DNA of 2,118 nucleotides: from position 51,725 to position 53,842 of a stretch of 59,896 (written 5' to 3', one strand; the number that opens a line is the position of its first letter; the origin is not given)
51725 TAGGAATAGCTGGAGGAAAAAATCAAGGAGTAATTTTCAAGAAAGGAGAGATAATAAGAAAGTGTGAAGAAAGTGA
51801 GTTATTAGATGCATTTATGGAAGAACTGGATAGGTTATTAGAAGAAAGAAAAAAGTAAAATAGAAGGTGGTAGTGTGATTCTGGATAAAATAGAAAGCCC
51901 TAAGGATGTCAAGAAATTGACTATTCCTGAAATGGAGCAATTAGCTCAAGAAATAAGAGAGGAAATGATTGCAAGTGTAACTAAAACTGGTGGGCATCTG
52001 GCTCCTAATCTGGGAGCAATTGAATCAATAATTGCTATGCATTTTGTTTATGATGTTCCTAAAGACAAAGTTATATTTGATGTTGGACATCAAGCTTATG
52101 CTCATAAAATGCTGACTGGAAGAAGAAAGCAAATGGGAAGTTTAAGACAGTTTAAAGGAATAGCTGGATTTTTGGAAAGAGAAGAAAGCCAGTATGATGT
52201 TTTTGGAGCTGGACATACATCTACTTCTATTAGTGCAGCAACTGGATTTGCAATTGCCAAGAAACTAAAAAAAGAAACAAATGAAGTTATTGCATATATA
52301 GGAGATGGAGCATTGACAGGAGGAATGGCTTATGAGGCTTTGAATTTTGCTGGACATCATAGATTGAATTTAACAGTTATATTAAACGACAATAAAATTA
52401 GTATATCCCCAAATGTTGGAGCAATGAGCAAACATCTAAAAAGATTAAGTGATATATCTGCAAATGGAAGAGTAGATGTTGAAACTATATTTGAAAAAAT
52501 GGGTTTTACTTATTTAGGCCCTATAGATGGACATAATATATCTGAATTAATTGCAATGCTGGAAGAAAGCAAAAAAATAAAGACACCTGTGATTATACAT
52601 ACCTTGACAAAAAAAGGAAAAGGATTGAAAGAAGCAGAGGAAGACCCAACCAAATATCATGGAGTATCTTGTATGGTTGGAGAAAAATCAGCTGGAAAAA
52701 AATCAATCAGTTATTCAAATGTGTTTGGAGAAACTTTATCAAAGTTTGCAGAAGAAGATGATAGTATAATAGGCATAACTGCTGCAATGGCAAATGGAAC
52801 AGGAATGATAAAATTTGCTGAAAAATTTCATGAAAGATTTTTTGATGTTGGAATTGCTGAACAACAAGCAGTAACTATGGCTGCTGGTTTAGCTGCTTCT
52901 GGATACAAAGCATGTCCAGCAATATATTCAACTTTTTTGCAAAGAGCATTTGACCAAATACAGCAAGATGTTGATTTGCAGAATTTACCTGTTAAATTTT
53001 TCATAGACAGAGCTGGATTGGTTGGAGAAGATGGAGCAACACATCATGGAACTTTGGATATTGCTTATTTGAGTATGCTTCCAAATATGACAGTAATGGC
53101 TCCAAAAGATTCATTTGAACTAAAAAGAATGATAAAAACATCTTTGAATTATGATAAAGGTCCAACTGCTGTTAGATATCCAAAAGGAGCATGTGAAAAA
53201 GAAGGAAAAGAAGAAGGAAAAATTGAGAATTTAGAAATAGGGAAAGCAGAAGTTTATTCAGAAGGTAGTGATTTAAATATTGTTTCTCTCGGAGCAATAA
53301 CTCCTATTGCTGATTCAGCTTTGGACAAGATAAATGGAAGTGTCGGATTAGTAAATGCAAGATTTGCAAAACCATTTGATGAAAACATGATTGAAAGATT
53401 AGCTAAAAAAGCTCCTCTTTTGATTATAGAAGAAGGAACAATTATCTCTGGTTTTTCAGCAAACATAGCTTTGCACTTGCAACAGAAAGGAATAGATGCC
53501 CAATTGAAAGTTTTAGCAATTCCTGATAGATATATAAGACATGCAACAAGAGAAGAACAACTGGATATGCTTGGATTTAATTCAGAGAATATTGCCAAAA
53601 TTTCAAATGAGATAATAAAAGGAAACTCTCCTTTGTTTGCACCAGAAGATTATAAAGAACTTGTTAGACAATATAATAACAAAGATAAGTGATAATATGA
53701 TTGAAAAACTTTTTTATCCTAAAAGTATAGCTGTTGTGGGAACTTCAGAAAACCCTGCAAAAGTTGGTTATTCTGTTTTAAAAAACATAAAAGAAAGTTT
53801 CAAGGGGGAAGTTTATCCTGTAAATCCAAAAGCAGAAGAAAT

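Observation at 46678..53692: Complete, contiguous seven-gene bacterial-type MEP/DOXP pathway inside an unmistakably archaeal chromosome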

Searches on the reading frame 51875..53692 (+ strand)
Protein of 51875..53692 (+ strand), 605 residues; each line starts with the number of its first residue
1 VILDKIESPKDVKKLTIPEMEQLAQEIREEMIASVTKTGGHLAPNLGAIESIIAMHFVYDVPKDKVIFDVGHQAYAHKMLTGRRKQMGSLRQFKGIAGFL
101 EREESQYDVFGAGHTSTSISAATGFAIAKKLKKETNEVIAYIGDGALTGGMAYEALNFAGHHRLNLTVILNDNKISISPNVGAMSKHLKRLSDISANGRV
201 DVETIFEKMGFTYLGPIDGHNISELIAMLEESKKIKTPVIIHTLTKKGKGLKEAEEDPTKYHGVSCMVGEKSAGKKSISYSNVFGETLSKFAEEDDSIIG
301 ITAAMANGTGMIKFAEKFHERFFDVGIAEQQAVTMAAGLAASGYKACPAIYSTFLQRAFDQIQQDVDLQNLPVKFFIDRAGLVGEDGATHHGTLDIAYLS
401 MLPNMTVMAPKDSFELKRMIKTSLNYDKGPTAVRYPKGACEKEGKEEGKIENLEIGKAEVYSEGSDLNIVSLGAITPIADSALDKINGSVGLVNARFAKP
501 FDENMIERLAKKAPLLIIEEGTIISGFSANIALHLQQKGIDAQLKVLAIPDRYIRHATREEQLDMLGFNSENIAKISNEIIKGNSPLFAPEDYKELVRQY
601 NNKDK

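Call 3: search_protein_families(library=pfam, proteins=[window:51875-53692:+])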
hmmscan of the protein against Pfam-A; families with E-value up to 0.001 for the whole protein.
window:51875-53692:+ (605 aa): 6 families
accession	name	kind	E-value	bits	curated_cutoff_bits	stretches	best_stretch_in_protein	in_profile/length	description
PF13292.11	DXP_synthase_N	-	2.6e-101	338.9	21.2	2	3-192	1-190/274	1-deoxy-D-xylulose-5-phosphate synthase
PF02779.29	Transket_pyr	-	5.1e-46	156.9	27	1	277-439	2-171/174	Transketolase, pyrimidine binding domain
PF02780.25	Transketolase_C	-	1.7e-20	73.6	25.9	1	456-573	1-124/124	Transketolase, C-terminal domain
PF00676.26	E1_dh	-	4.9e-10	39.3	22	1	101-181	91-169/300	Dehydrogenase E1 component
PF00456.26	Transketolase_N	-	4.4e-09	36.2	22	1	63-265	55-262/334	Transketolase, thiamine diphosphate binding domain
PF02775.26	TPP_enzyme_C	-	9e-08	32.5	21.9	1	109-242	24-150/151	Thiamine pyrophosphate enzyme, C-terminal TPP binding domain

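Call 4: search_protein_families(library=ncbifam, proteins=[window:51875-53692:+])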
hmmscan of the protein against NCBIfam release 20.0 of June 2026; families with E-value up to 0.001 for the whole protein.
window:51875-53692:+ (605 aa): 12 families
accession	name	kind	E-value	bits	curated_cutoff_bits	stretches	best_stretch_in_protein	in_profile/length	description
TIGR00204.1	dxs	equivalog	5.6e-206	685.8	465.95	2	203-575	231-609/616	1-deoxy-D-xylulose-5-phosphate synthase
NF003933.0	PRK05444.2-2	equivalog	3.8e-171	570.7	395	1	2-575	7-599/606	1-deoxy-D-xylulose-5-phosphate synthase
NF008968.0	PRK12315.1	subfamily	9.1e-149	496.4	510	1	1-574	2-574/582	1-deoxy-D-xylulose-5-phosphate synthase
NF004559.0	PRK05899.2-5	equivalog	8.5e-57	192.7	488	2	278-582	318-625/627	transketolase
NF004556.0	PRK05899.2-2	equivalog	3.5e-41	141.2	575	2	281-580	325-637/639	transketolase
TIGR00232.1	tktlase_bact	equivalog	1e-22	80.3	682.25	2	64-269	54-264/654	transketolase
NF004558.0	PRK05899.2-4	equivalog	3.3e-20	72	788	2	119-265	118-257/651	transketolase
NF006667.0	PRK09212.1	subfamily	1e-14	54.2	321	1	310-542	36-283/327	pyruvate dehydrogenase complex E1 component subunit beta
TIGR03181.1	PDH_E1_alph_x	equivalog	6.4e-13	48.3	411.35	1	116-181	125-190/341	pyruvate dehydrogenase (acetyl-transferring) E1 component subunit alpha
TIGR03182.1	PDH_E1_alph_y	equivalog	5.9e-11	41.9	393.85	1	111-181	108-178/315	pyruvate dehydrogenase (acetyl-transferring) E1 component subunit alpha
NF008854.0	PRK11892.1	equivalog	1.9e-08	33.5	454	1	390-541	266-421/464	pyruvate dehydrogenase complex E1 component subunit beta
TIGR03336.1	IOR_alpha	equivalog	2.5e-08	32.7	650.9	1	117-241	407-525/595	indolepyruvate ferredoxin oxidoreductase subunit alpha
